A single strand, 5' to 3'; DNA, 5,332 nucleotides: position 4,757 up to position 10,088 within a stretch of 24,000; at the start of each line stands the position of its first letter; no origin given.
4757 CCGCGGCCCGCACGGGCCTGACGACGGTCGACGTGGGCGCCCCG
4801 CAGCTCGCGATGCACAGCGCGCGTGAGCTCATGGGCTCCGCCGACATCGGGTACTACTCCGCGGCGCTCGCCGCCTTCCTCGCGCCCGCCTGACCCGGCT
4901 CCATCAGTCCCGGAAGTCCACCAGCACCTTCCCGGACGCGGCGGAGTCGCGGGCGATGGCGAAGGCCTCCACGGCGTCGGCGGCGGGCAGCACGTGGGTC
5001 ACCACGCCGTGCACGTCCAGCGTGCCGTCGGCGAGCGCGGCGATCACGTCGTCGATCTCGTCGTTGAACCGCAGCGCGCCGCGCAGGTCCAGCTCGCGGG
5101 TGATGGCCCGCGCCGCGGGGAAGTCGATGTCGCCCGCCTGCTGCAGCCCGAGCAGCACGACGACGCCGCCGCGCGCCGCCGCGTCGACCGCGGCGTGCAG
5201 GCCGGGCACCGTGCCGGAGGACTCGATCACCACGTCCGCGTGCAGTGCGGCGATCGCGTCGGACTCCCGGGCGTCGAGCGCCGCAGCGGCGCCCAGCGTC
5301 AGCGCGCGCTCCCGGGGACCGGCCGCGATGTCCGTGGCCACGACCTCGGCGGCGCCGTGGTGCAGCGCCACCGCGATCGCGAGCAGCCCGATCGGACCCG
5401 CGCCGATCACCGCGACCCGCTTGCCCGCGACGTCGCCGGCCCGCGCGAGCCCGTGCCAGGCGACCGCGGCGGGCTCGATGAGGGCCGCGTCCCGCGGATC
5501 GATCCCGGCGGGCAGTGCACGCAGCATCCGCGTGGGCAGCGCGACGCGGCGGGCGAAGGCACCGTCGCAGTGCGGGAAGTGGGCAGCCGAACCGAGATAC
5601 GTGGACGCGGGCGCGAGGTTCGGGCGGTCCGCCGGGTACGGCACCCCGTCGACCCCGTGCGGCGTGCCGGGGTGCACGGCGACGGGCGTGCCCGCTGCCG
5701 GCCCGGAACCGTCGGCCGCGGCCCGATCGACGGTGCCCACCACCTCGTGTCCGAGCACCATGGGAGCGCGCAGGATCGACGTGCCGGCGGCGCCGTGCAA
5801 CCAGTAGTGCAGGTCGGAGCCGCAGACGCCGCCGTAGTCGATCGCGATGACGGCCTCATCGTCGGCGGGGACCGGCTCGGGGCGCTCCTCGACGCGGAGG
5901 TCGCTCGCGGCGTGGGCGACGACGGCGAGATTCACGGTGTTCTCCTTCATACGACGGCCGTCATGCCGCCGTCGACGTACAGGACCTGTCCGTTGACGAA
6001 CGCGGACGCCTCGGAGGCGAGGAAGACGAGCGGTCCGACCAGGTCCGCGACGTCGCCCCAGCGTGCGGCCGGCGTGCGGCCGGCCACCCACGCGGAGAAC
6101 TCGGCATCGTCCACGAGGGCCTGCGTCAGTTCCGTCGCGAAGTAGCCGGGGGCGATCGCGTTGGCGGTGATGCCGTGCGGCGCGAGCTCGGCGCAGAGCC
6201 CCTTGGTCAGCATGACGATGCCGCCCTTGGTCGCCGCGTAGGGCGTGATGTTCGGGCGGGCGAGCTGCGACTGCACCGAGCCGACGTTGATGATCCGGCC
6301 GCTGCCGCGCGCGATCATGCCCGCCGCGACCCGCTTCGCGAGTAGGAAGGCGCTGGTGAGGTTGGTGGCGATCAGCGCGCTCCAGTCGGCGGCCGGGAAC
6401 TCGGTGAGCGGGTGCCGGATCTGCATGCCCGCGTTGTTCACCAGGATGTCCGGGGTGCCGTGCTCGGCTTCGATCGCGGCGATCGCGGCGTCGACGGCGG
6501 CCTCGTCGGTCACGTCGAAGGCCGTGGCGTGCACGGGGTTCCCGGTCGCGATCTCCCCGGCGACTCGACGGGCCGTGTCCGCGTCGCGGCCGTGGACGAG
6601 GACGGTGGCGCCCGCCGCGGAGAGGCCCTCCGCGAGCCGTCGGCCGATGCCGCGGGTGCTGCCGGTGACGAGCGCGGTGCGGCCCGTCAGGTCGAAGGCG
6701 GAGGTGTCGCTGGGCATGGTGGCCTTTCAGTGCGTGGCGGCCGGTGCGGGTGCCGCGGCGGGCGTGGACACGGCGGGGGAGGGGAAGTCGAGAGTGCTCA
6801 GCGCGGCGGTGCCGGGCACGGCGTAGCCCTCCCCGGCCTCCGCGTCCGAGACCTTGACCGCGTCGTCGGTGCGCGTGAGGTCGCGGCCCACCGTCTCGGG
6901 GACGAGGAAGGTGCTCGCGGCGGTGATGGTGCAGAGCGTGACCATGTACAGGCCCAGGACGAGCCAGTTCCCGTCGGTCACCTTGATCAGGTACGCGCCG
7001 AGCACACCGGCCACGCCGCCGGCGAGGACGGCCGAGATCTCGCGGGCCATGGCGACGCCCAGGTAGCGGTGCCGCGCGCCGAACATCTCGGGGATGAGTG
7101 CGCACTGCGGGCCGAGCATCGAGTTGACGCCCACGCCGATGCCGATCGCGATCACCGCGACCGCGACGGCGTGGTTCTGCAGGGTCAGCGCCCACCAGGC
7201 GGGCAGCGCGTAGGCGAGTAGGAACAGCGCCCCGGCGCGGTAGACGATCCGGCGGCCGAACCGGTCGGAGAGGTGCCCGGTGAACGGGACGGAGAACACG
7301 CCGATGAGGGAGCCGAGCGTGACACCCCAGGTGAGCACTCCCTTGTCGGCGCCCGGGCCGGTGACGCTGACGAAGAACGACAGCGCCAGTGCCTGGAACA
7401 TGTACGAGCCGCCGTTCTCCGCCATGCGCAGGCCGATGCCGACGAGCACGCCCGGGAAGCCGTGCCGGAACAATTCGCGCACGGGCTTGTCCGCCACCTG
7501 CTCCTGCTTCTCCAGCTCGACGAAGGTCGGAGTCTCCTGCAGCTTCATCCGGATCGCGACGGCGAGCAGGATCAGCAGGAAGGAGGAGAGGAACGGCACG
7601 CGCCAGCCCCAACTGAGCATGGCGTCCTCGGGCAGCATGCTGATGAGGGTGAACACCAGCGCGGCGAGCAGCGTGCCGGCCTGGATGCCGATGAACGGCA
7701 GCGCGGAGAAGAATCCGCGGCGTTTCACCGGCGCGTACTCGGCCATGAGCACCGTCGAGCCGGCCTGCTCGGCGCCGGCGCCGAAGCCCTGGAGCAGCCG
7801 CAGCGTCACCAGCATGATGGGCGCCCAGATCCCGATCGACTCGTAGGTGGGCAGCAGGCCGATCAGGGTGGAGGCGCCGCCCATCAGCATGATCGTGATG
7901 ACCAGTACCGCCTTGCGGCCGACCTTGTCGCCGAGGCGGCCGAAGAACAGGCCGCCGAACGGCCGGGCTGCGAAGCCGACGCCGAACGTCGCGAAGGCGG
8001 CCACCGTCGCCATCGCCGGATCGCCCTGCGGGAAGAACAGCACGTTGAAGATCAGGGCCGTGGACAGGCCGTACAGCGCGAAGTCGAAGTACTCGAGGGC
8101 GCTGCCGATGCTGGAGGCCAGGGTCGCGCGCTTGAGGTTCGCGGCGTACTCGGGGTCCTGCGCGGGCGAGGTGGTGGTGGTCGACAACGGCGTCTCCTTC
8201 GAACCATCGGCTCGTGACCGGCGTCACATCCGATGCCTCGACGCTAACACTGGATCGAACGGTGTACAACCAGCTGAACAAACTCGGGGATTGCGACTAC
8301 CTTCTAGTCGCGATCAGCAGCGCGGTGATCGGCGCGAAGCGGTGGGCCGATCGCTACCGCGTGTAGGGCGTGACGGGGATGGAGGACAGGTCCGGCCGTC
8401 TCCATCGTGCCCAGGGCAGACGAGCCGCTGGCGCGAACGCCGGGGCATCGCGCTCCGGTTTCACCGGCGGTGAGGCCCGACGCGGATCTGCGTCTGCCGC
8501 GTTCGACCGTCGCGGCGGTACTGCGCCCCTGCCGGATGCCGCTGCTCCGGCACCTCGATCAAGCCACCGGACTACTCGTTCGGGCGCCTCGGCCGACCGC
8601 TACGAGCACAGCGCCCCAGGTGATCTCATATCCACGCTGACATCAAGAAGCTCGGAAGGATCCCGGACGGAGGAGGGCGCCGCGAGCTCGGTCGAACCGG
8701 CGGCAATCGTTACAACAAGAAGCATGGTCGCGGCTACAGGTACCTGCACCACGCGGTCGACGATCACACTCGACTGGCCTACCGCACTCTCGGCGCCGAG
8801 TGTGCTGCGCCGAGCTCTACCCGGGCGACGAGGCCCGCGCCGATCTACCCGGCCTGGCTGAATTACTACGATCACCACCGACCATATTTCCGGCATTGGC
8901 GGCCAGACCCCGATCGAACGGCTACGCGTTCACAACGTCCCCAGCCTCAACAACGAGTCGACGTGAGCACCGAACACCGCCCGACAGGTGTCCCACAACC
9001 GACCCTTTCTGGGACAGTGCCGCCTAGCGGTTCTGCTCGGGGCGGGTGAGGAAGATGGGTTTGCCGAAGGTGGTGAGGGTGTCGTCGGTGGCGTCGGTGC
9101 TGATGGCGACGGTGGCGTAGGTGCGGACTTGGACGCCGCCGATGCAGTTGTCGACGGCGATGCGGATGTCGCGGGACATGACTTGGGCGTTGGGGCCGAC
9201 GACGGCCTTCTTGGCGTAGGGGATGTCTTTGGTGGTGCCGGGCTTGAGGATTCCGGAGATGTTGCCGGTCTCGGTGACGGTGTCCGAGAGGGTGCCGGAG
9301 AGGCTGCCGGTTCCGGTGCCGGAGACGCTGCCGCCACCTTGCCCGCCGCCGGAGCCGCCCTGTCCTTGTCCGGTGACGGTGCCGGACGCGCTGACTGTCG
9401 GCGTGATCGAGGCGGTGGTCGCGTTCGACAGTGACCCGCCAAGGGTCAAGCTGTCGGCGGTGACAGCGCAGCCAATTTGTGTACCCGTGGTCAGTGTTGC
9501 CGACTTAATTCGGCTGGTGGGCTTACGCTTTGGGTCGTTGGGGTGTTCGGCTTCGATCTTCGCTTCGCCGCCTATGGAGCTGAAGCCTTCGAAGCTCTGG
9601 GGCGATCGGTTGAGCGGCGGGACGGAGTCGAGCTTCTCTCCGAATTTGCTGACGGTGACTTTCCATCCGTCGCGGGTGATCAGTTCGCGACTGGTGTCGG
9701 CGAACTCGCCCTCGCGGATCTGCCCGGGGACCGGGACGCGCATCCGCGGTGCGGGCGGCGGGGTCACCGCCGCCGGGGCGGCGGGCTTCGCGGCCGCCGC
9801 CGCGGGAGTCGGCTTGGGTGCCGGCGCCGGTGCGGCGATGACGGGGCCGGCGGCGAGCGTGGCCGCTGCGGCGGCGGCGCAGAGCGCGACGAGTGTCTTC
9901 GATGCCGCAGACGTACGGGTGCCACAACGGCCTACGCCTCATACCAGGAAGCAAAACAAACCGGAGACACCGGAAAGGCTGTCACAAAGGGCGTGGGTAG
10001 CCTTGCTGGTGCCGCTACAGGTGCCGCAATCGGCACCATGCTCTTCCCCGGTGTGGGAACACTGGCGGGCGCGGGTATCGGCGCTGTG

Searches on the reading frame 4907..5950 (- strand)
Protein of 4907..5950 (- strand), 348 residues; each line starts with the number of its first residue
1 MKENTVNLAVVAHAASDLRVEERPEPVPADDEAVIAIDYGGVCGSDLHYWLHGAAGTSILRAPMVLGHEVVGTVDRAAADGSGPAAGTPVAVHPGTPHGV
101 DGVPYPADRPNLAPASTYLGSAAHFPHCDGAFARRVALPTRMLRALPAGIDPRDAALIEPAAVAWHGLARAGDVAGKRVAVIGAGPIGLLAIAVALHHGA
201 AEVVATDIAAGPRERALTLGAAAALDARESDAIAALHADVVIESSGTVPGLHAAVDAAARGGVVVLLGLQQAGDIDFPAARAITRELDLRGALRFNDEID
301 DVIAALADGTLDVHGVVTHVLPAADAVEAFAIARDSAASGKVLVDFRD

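Call 95: search_protein_families(library=pfam, proteins=[window:4907-5950:-], max_evalue=0.01)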
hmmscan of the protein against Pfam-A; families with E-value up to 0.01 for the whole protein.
window:4907-5950:- (348 aa): 5 families
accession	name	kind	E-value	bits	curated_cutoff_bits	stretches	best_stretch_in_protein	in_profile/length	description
PF00107.32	ADH_zinc_N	-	1e-19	71.2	31.8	1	186-306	1-127/129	Zinc-binding dehydrogenase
PF08240.17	ADH_N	-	6.3e-14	52.5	23.5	1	30-147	2-103/104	Alcohol dehydrogenase GroES-like domain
PF16912.11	Glu_dehyd_C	-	1.9e-10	41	34.9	1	174-281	29-143/211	Glucose dehydrogenase C-terminus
PF13602.12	ADH_zinc_N_2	-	1.1e-06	30.1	27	1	219-344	1-134/134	Zinc-binding dehydrogenase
PF01262.27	AlaDh_PNT_C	-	0.004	17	23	1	174-253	26-107/214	Alanine dehydrogenase/PNT, C-terminal domain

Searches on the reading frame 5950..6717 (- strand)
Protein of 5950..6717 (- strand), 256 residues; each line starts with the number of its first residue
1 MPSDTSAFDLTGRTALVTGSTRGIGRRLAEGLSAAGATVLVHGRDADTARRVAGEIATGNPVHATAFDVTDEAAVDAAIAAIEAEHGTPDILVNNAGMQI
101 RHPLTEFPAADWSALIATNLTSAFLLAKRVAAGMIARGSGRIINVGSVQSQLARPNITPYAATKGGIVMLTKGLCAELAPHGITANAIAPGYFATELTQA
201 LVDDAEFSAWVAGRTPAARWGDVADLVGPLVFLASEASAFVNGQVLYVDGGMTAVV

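Call 95: search_protein_families(library=pfam, proteins=[window:5950-6717:-], max_evalue=0.01)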
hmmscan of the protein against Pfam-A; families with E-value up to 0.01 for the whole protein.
window:5950-6717:- (256 aa): 5 families
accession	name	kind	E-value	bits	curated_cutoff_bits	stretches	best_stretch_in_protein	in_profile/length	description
PF13561.12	adh_short_C2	-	4.2e-58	197.1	27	1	21-253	5-236/236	Enoyl-(Acyl carrier protein) reductase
PF00106.31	adh_short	-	2.9e-56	190.5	26.6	1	14-204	2-193/195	short chain dehydrogenase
PF08659.16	KR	-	1.5e-10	41.8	22.6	1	14-164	2-153/180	KR domain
PF23441.1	SDR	-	4.7e-06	26.6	27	1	9-252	4-255/258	SDR-like rossmann domain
PF01370.27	Epimerase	-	6.7e-05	22.8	20.9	1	15-147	1-123/240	NAD dependent epimerase/dehydratase family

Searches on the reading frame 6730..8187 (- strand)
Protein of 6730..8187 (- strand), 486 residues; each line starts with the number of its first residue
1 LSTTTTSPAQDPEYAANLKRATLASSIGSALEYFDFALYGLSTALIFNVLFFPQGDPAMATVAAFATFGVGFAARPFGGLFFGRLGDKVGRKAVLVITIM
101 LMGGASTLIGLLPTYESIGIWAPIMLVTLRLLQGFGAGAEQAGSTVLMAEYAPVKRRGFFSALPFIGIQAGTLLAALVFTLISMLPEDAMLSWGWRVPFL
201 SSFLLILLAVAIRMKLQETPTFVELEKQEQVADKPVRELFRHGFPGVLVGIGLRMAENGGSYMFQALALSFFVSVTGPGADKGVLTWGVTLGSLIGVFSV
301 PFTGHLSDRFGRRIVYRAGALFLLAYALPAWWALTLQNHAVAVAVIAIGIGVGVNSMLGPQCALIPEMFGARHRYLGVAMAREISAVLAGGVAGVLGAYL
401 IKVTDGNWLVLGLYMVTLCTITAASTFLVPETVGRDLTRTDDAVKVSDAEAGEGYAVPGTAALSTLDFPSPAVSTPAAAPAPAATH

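Call 95: search_protein_families(library=pfam, proteins=[window:6730-8187:-], max_evalue=0.01)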
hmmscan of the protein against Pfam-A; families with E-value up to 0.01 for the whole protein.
window:6730-8187:- (486 aa): 2 families
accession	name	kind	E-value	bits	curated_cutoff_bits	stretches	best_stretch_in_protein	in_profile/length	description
PF00083.30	Sugar_tr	-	9.4e-35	120.8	22.3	2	23-234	3-209/452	Sugar (and other) transporter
PF07690.21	MFS_1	-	1.6e-27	96.8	33.4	2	57-245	31-205/347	Major Facilitator Superfamily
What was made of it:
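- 4898..11603 (.): 6.7-kb segment absent from the syntenic site of Tsukamurella ocularis. It holds Zn-ADH, SDR and MFS transporter genes, the MspA remnant, and the 9921-11603 low-GC mobile-element fragment. Pfam results in call 95.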

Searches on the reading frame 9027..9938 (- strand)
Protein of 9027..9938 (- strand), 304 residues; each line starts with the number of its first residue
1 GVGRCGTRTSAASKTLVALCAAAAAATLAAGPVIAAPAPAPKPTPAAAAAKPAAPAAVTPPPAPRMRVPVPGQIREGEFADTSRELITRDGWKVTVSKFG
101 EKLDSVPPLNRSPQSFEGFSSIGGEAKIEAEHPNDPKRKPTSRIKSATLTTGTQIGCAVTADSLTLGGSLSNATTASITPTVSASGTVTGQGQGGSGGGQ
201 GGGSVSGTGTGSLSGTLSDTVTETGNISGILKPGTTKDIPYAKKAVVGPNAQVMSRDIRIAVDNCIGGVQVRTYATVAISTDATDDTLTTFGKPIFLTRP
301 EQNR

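Call 6: search_protein_families(library=pfam, proteins=[window:9027-9938:-], max_evalue=1)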
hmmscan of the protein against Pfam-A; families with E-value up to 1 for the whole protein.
window:9027-9938:- (304 aa): 1 family
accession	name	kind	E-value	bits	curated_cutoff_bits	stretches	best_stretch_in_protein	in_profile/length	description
PF09203.16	MspA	-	2e-40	139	22.9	1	90-295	1-178/179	MspA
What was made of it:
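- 9027..9920 (-): MspA-family porin gene, truncated at its 5' end. The signal peptide is present but no start codon remains. Pfam MspA E 2e-40 (call 6).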

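Call 7: search_protein_families(library=ncbifam, proteins=[window:9027-9938:-], max_evalue=1)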
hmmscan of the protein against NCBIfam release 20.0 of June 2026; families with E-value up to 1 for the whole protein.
window:9027-9938:- (304 aa): 0 families
